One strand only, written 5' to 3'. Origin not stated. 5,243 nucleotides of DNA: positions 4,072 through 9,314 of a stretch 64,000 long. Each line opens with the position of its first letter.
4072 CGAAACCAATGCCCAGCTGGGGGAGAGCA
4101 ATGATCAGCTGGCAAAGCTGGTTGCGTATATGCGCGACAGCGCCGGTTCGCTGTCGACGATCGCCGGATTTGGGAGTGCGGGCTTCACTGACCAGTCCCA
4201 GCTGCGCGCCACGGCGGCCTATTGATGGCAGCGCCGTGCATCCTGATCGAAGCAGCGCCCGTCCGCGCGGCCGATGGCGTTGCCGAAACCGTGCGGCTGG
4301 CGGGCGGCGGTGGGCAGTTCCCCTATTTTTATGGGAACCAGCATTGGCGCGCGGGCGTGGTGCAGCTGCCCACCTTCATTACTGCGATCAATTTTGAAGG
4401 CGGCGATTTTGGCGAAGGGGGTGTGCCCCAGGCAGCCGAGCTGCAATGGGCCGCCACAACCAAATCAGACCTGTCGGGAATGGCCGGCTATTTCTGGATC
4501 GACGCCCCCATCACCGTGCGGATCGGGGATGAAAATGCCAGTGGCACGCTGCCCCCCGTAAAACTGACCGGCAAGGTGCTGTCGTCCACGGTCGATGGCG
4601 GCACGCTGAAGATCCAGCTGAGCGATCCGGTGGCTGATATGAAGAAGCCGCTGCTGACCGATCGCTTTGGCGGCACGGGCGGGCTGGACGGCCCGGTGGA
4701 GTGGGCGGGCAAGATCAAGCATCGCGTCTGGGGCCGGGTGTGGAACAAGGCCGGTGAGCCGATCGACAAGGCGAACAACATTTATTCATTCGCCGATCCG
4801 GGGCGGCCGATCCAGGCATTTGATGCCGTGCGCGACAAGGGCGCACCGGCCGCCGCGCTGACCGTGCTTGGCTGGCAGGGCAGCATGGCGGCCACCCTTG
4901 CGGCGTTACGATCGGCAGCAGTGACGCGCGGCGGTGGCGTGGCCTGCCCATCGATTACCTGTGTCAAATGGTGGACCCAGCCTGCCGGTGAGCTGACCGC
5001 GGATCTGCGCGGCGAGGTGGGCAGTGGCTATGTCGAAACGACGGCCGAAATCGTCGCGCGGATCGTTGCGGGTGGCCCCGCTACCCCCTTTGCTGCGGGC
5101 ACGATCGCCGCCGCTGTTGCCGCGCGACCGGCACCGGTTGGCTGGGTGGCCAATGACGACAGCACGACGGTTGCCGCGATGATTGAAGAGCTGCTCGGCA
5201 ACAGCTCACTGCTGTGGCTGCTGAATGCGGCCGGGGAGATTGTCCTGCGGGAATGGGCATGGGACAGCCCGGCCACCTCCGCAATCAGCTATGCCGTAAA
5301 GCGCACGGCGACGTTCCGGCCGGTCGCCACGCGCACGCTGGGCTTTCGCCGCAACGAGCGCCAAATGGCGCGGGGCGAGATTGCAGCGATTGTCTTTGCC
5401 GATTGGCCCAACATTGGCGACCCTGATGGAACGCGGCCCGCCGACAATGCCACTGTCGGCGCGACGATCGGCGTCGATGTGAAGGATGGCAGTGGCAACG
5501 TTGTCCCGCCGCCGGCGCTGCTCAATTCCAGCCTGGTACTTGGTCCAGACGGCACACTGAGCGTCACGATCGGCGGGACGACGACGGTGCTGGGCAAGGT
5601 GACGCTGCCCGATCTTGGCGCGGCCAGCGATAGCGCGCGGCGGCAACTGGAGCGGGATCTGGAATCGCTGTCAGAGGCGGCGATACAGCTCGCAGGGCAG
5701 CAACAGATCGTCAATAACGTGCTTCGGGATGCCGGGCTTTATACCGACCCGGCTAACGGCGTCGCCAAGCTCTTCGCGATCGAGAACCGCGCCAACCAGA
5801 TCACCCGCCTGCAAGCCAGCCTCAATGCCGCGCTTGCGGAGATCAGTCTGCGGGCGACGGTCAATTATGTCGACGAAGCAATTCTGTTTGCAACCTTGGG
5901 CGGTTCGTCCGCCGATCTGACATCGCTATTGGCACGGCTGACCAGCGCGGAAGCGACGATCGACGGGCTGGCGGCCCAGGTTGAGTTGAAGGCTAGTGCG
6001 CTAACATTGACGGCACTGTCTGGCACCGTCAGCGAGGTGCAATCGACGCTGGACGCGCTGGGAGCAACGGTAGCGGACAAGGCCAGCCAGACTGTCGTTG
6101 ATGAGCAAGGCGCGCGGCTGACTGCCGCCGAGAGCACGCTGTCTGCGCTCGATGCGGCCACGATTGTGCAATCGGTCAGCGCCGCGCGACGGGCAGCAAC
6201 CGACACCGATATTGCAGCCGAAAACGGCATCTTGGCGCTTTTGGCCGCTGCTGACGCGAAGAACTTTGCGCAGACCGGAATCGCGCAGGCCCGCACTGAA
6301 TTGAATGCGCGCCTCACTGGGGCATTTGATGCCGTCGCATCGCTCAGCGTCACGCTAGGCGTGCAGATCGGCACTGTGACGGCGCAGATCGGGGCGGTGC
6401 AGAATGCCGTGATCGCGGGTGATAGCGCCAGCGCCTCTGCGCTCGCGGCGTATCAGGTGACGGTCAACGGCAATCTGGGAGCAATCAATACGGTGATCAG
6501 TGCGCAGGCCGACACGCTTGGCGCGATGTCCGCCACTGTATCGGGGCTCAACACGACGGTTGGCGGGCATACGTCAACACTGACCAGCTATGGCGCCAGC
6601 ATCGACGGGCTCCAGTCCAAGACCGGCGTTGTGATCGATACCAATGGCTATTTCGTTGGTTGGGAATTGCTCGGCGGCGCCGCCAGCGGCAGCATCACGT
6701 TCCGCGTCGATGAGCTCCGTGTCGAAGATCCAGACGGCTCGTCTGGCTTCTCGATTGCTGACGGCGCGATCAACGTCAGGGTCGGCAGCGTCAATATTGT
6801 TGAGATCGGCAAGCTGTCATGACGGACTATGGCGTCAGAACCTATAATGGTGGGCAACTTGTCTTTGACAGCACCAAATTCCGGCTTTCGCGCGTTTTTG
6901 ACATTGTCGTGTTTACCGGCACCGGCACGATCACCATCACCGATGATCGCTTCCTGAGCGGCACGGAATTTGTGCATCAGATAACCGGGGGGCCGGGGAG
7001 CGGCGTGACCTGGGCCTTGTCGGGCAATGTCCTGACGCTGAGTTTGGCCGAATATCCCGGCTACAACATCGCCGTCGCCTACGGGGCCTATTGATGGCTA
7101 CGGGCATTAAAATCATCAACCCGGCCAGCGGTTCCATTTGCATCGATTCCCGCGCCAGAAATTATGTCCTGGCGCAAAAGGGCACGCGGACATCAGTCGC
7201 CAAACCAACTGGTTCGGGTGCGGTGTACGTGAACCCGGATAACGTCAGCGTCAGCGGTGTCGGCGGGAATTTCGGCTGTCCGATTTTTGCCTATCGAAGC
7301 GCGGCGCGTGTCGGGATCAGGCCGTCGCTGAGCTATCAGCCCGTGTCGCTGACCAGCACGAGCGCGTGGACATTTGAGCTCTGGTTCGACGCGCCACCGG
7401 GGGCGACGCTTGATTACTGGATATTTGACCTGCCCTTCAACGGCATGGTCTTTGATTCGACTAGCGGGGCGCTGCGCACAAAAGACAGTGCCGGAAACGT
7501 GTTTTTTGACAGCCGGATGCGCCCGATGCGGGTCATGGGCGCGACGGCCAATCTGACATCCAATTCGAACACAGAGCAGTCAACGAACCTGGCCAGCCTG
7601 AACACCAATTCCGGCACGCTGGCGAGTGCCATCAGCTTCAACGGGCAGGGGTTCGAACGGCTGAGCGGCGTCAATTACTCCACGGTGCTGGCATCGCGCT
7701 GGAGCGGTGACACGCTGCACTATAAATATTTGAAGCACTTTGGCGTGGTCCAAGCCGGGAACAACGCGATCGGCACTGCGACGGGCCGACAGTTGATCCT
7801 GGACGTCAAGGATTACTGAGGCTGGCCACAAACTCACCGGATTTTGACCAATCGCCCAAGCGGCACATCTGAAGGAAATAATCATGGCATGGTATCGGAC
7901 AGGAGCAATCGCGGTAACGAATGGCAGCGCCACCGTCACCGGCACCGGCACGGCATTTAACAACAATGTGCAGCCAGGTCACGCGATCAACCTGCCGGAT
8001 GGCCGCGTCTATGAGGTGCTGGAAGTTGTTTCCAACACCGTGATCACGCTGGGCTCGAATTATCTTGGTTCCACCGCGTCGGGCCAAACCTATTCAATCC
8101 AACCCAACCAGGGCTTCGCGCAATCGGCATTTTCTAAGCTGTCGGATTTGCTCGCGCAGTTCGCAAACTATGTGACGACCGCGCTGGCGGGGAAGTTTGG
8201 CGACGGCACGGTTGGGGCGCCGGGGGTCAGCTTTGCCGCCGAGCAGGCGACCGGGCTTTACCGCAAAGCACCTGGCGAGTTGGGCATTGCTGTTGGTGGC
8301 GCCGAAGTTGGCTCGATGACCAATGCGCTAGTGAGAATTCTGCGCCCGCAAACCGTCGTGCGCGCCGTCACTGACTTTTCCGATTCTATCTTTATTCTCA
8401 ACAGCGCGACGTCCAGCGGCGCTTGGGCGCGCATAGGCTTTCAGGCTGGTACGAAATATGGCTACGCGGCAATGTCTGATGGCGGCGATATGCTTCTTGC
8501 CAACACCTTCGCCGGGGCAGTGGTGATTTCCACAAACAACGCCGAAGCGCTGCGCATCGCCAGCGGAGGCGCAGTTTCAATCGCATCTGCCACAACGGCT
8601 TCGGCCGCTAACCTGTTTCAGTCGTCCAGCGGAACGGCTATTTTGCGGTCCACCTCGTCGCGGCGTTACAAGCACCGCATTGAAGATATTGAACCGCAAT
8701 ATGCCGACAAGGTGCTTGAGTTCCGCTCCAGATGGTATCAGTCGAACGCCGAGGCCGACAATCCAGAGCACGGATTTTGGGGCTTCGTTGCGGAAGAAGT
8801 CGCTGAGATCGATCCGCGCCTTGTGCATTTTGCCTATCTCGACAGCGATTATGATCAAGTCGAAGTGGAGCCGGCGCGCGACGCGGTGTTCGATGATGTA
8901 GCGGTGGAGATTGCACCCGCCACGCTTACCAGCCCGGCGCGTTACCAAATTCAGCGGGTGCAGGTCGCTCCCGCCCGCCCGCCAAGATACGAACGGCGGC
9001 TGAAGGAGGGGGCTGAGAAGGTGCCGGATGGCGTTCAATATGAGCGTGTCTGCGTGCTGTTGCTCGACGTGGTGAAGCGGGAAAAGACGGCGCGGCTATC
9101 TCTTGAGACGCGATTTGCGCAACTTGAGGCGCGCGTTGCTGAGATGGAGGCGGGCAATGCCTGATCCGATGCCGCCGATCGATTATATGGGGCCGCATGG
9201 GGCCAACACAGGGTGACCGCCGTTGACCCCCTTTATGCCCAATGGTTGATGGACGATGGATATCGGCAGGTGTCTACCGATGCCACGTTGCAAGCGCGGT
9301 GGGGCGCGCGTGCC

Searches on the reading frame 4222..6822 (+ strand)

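Call 6: search_protein_families(library=pfam, proteins=[window:4222-6822:+], max_evalue=0.01)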
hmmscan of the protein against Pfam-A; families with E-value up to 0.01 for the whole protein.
window:4222-6822:+ (866 aa): 1 family
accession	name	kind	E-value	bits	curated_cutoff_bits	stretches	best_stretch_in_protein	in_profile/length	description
PF10805.13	DUF2730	-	0.0093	16.5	24.9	0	570-614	46-90/102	Protein of unknown function (DUF2730)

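Call 7: search_protein_families(library=phrogs, proteins=[window:4222-6822:+], max_evalue=0.01)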
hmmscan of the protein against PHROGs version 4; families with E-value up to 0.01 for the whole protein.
window:4222-6822:+ (866 aa): 1 family
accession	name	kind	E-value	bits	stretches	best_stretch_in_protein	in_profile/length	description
phrog_8917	-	unknown function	5.9e-35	121.7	1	8-388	90-482/613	-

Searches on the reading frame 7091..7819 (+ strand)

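Call 6: search_protein_families(library=pfam, proteins=[window:7091-7819:+], max_evalue=0.01)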
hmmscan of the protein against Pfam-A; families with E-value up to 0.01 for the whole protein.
window:7091-7819:+ (242 aa): 0 families

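Call 7: search_protein_families(library=phrogs, proteins=[window:7091-7819:+], max_evalue=0.01)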
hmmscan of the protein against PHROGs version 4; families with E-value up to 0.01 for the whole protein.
window:7091-7819:+ (242 aa): 4 families
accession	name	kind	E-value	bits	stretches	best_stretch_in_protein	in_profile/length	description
phrog_4062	-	unknown function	5.5e-19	69.7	1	2-239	1-227/230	-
phrog_6061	-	unknown function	4.7e-10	41.1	1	2-207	1-216/263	-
phrog_2427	-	unknown function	0.00098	20.4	0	128-214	10-85/103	-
phrog_3370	-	unknown function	0.0085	16.8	0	129-166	114-151/223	-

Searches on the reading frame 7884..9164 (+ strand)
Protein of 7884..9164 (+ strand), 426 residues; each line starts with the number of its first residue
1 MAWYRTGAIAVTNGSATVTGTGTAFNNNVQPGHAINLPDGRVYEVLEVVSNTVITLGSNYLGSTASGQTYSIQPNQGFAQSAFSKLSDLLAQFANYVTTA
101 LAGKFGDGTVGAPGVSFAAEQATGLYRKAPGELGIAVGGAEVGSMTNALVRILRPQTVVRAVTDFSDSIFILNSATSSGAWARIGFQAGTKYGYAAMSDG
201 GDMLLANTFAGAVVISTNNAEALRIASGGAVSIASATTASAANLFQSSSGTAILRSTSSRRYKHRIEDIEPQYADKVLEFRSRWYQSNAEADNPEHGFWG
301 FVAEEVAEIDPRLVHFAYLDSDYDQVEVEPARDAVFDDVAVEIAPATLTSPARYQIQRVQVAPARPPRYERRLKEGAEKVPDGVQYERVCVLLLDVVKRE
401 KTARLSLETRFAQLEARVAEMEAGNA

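Call 6: search_protein_families(library=pfam, proteins=[window:7884-9164:+], max_evalue=0.01)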
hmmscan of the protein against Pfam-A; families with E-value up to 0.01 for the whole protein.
window:7884-9164:+ (426 aa): 1 family
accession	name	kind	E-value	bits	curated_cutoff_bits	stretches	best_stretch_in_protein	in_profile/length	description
PF13884.11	Peptidase_S74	-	2.4e-05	24.9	22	1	258-314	1-57/58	Chaperone of endosialidase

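Call 7: search_protein_families(library=phrogs, proteins=[window:7884-9164:+], max_evalue=0.01)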
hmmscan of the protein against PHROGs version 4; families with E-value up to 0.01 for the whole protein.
window:7884-9164:+ (426 aa): 20 families
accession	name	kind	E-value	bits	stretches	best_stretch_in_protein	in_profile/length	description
phrog_3299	-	unknown function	3.1e-34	118.7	2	235-317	1248-1332/1385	-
phrog_1980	-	tail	3.2e-29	103.5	2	1-96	1-104/449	tail fiber protein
phrog_2712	-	tail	3.3e-29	102.8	1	1-214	377-591/700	tail fiber protein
phrog_38424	-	unknown function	9.6e-20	71.8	1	1-97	1-97/488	-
phrog_37852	-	unknown function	2.2e-19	70.4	1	220-317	242-344/397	-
phrog_34307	-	unknown function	1.5e-14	54.8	1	1-97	1-97/407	-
phrog_12714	-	unknown function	2.7e-12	47.1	1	1-74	3-81/568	-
phrog_6129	-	unknown function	3e-10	41.2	1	3-66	2-68/277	-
phrog_28473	-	tail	9e-10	39.2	1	5-90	12-102/367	tail fiber protein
phrog_24607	-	tail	1.3e-09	38.1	1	4-105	5-111/674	tail protein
phrog_22609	-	tail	4.7e-09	35.5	1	3-66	2-68/1184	tail fiber protein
phrog_17834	-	unknown function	5.7e-09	36.4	1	4-76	7-82/458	-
phrog_1798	-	unknown function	1.3e-08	35.7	1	1-97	1-101/305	-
phrog_9922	-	tail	2.6e-08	34.4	1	6-72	3-71/199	minor tail protein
phrog_454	-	tail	2.6e-08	33.4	1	206-359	996-1150/1376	tail fiber protein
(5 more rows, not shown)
